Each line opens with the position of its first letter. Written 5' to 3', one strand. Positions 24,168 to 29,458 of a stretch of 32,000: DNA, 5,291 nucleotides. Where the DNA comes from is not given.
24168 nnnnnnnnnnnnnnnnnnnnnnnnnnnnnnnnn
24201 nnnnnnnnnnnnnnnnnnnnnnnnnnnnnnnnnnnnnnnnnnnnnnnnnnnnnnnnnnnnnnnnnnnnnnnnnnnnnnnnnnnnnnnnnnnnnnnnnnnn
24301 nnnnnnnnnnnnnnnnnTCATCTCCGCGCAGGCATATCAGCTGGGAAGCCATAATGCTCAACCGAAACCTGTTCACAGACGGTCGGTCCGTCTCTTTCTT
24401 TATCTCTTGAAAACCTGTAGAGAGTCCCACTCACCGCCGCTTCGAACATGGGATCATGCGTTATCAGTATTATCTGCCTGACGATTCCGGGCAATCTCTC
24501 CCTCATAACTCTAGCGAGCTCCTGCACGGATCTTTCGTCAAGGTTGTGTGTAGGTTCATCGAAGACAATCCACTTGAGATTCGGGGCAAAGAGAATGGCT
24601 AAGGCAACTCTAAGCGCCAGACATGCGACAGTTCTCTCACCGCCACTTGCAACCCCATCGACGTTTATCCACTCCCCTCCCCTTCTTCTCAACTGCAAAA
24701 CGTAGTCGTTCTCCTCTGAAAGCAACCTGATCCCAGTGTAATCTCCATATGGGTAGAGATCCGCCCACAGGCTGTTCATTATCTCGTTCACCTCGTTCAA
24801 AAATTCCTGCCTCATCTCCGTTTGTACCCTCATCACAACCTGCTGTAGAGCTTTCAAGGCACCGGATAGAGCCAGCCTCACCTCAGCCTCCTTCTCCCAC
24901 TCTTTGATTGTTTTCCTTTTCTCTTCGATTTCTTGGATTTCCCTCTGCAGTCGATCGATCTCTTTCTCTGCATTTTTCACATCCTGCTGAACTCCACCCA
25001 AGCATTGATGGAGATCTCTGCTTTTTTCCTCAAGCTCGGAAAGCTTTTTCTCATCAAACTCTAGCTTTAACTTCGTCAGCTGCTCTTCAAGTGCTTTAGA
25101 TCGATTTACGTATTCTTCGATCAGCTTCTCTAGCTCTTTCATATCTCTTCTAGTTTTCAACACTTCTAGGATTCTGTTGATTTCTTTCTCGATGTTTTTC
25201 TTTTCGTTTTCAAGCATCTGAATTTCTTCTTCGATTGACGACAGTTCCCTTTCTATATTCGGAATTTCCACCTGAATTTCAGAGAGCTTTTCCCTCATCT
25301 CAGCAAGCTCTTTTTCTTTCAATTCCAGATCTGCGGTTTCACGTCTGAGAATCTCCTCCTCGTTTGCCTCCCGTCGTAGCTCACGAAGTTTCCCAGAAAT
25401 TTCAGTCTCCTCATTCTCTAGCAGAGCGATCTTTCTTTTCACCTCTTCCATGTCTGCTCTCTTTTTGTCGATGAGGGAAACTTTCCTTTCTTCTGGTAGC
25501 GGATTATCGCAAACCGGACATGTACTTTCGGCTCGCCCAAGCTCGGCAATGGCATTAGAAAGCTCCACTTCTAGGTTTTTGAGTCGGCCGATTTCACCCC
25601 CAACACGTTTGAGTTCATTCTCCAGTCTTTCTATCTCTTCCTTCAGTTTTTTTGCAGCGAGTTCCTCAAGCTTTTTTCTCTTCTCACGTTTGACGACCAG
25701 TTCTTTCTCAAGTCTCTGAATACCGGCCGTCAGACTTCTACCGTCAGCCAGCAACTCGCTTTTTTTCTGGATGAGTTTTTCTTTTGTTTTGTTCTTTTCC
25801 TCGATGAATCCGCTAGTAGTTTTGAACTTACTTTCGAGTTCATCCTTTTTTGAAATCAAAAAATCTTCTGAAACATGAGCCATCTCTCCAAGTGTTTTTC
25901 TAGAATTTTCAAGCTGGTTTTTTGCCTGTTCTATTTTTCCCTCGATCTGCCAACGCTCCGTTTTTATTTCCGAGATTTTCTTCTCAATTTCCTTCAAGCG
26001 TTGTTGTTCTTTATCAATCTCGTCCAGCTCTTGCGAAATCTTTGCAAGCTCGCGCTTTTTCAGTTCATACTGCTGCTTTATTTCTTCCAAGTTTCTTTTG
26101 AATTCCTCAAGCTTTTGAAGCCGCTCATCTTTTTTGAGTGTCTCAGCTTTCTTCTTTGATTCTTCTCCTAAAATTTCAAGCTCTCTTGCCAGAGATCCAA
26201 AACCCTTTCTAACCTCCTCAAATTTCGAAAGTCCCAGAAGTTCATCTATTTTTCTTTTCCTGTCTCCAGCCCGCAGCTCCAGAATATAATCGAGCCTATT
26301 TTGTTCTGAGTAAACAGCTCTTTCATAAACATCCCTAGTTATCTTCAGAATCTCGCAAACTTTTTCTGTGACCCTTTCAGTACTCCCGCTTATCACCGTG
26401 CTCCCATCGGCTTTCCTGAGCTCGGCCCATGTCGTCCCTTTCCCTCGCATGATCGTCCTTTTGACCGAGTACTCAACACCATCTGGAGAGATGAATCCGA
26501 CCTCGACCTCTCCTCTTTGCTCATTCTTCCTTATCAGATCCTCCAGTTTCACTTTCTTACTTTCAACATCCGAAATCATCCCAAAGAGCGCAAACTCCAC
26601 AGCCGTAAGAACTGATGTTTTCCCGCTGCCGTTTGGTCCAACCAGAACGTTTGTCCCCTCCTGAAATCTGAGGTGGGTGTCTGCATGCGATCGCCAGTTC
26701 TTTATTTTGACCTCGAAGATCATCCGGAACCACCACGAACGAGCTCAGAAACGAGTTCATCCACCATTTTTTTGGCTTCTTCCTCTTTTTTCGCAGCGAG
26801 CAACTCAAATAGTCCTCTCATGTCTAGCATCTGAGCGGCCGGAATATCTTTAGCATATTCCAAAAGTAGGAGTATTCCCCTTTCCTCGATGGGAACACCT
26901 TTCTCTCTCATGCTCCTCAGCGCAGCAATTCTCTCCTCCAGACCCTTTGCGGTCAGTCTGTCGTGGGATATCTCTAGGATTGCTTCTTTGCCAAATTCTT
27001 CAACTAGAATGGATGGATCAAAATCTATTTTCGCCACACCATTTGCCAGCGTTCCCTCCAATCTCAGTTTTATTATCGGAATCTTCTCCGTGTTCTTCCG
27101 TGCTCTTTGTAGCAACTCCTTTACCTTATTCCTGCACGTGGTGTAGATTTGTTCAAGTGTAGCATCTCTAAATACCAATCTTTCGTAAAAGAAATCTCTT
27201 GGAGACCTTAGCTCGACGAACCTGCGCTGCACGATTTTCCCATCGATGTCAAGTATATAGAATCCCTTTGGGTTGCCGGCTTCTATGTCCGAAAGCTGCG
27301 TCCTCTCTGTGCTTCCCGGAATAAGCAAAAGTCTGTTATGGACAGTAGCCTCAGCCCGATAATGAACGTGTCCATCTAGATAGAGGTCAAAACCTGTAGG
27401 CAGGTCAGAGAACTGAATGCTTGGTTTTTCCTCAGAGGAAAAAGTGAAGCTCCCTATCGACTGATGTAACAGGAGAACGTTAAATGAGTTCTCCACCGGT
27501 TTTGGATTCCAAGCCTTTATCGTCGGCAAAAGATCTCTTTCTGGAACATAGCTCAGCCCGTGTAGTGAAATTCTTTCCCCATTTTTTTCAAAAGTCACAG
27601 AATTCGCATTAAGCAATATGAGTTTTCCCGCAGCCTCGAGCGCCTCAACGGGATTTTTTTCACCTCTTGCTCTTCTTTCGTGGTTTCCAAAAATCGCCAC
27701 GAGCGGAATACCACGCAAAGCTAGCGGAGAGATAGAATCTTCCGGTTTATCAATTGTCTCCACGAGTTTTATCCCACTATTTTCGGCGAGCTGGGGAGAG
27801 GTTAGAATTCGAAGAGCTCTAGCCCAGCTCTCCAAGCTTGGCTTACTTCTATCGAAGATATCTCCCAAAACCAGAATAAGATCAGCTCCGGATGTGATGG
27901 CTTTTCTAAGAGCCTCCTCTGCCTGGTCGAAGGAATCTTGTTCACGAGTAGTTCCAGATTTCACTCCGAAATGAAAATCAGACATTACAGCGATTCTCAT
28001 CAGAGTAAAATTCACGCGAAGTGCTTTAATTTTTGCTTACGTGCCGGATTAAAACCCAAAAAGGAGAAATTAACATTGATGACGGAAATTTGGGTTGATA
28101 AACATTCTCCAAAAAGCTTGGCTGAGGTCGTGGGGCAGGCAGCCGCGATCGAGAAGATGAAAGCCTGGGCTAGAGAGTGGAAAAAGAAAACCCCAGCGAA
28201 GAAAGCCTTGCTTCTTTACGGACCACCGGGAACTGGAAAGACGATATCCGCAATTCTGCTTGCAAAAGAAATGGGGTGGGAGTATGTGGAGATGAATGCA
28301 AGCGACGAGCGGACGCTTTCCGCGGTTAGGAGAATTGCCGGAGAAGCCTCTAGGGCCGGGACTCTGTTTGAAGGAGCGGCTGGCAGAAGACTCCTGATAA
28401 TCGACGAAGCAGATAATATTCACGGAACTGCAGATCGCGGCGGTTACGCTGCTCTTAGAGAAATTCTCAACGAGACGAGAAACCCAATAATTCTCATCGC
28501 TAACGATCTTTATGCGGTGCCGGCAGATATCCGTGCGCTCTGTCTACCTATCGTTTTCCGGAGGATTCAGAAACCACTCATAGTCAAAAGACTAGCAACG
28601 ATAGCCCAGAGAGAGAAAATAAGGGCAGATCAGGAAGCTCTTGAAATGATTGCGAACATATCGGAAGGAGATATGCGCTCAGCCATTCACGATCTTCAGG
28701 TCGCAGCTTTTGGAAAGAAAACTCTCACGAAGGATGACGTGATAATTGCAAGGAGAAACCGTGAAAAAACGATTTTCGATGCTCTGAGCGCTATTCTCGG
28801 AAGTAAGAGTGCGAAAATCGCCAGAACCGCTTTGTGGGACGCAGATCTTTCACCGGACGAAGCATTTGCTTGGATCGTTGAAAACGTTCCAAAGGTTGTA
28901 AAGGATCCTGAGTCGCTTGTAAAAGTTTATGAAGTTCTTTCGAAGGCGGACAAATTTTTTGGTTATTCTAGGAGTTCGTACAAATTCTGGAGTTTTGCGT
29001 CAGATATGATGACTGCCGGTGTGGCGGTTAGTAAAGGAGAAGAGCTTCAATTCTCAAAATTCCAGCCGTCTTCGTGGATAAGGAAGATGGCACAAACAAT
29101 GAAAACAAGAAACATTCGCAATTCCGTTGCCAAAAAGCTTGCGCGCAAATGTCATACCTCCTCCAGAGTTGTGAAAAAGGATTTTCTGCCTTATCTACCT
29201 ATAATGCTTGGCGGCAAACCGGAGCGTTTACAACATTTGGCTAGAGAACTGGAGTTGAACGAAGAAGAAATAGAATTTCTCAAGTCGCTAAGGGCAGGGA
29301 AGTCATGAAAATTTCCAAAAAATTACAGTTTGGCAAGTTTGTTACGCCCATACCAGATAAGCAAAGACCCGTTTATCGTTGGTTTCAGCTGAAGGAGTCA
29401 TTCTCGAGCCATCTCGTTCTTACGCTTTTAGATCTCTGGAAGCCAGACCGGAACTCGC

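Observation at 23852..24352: Minimal eukaryotic-type protein-kinase-like ORF translationally overlapping the 3' end of rad50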

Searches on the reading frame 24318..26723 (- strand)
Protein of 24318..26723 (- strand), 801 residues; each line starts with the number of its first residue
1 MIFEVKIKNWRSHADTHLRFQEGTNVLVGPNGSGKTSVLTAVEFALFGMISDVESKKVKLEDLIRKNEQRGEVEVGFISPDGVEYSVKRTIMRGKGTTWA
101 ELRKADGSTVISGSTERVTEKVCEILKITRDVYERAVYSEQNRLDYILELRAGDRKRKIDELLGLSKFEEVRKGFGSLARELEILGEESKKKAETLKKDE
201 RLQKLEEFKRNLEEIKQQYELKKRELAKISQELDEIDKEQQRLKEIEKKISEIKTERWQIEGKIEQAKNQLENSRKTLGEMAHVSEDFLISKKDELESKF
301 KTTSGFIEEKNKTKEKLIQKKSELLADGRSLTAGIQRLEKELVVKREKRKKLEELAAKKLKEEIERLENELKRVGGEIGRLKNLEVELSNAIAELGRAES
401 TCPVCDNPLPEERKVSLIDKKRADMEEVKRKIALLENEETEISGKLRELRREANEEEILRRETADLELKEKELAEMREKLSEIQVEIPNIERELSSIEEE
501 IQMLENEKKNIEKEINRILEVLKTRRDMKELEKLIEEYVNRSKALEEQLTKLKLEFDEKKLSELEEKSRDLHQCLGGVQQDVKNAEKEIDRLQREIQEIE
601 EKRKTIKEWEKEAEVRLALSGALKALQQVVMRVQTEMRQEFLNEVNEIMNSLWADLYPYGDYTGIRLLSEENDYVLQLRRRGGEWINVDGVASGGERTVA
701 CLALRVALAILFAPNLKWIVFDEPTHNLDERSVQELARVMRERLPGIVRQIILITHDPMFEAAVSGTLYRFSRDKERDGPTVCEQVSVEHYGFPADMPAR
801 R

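Call 3: search_protein_families(library=pfam, proteins=[window:24318-26723:-], max_evalue=1)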
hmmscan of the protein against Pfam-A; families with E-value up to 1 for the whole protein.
window:24318-26723:- (801 aa): 18 families
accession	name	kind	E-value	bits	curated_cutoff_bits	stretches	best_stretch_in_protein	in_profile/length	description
PF13476.12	AAA_23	-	3.1e-18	67.6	27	1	5-250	2-200/201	AAA domain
PF02463.25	SMC_N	-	1.7e-15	57.5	40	2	2-96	2-108/220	RecF/RecN/SMC N terminal domain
PF13175.12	AAA_15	-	2.9e-12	47.4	32.1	1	1-383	1-265/374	AAA ATPase domain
PF13166.12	AAA_13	-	6.5e-11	42.1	36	2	399-757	255-570/713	AAA domain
PF13304.12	AAA_21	-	3.8e-09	37.5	27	2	25-49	2-28/304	AAA domain, putative AbiEii toxin, Type IV TA system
PF04423.19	Rad50_zn_hook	-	1.9e-05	24.8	24.3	1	383-431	3-51/52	Rad50 zinc hook motif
PF13555.12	AAA_29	-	3e-05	24.1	27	1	4-47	3-47/61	P-loop containing region of AAA domain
PF13558.12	SbcC_Walker_B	-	3.1e-05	24.6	27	1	676-741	14-89/90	SbcC/RAD50-like, Walker B motif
PF04513.17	Baculo_PEP_C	-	0.00083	19.9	38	1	578-655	36-100/140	Baculovirus polyhedron envelope protein, PEP, C terminus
PF13514.12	AAA_27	-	0.00086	19.4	22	1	9-51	10-55/206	AAA domain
PF24627.1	PUMA_CC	-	0.015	15.7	30.1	2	470-509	35-74/74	PUMA coiled-coil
PF00647.24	EF1G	-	0.051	13.9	23.3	1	197-278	1-82/107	Elongation factor 1 gamma, conserved domain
PF00005.33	ABC_tran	-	0.081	14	25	1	20-42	8-31/137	ABC transporter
PF13191.12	AAA_16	-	0.38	11.7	32.6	0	23-43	25-45/167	AAA ATPase domain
PF20117.4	DUF6507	-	0.4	11.7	25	0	572-633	12-73/120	Family of unknown function (DUF6507)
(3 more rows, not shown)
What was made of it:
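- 24318..26723 (-): rad50 (801 aa), the upstream operon gene. Pfam AAA_23, SMC_N, Rad50_zn_hook, SbcC_Walker_B (call 3).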

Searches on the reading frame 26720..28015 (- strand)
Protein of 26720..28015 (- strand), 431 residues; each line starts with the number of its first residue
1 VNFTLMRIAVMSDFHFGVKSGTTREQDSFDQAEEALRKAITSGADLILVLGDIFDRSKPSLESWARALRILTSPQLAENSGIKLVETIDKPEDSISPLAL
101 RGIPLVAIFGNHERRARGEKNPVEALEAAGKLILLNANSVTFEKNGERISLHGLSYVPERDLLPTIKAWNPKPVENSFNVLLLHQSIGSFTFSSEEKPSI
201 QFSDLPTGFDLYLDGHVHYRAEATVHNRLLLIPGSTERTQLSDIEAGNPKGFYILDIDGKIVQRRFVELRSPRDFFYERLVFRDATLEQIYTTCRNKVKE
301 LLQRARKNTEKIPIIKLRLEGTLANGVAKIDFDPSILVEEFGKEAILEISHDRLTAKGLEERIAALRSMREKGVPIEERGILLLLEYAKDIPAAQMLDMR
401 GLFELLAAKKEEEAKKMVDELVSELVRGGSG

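Call 3: search_protein_families(library=pfam, proteins=[window:26720-28015:-], max_evalue=1)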
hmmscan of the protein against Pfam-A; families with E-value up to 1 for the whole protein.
window:26720-28015:- (431 aa): 2 families
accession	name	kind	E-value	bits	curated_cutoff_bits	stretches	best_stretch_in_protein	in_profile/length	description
PF00149.33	Metallophos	-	2e-13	51.7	21.5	1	6-219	1-190/191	Calcineurin-like phosphoesterase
PF12850.12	Metallophos_2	-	5.7e-08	33.4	27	2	6-62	1-43/154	Calcineurin-like phosphoesterase superfamily domain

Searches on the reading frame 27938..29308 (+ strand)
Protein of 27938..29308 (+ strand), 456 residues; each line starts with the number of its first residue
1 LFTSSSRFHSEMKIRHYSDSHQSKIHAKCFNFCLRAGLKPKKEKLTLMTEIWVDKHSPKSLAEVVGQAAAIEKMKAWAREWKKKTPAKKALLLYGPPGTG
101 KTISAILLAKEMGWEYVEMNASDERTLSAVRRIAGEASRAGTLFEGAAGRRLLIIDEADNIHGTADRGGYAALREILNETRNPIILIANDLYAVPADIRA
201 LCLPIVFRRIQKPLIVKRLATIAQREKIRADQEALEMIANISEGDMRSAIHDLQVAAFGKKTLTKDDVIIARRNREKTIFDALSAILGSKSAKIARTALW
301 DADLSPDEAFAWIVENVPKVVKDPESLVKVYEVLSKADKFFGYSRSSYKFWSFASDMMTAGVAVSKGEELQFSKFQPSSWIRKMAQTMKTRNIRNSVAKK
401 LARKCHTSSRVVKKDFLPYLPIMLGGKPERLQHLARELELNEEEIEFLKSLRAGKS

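Call 48: search_protein_families(library=pfam, proteins=[window:27938-29308:+], max_evalue=0.0001)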
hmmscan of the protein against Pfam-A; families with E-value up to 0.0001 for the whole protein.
window:27938-29308:+ (456 aa): 9 families
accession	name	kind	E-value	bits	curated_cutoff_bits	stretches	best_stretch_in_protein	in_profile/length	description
PF00004.35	AAA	-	9e-14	52.5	21.2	1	91-199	1-119/131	ATPase family associated with various cellular activities (AAA)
PF25361.1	AAA_lid_RFC1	-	1.6e-08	34.3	34.9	1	215-267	4-56/59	RFC1-like, AAA+ ATPase lid domain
PF05496.18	RuvB_N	-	4.2e-08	33.5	27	1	58-116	3-61/159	Holliday junction DNA helicase RuvB P-loop domain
PF13401.12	AAA_22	-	5.4e-08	33.7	27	1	88-188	5-122/130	AAA domain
PF03215.21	Rad17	-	1.7e-07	31.8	23.8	1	49-119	6-76/186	Rad17 P-loop domain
PF21960.2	RCF1-5-like_lid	-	2.7e-07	30.9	27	1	218-257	2-42/43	RCF1/5-like, AAA+ ATPase lid domain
PF22608.2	DNAX_ATPase_lid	-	4.3e-06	26.8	27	1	215-249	2-36/49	DNA polymerase III clamp loader subunit, ATPase lid domain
PF06068.19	TIP49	-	1.1e-05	25.2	23.8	1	61-123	23-87/347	TIP49 P-loop domain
PF16193.11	AAA_assoc_2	-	7.2e-05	23.4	34.3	0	226-263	3-40/81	AAA C-terminal domain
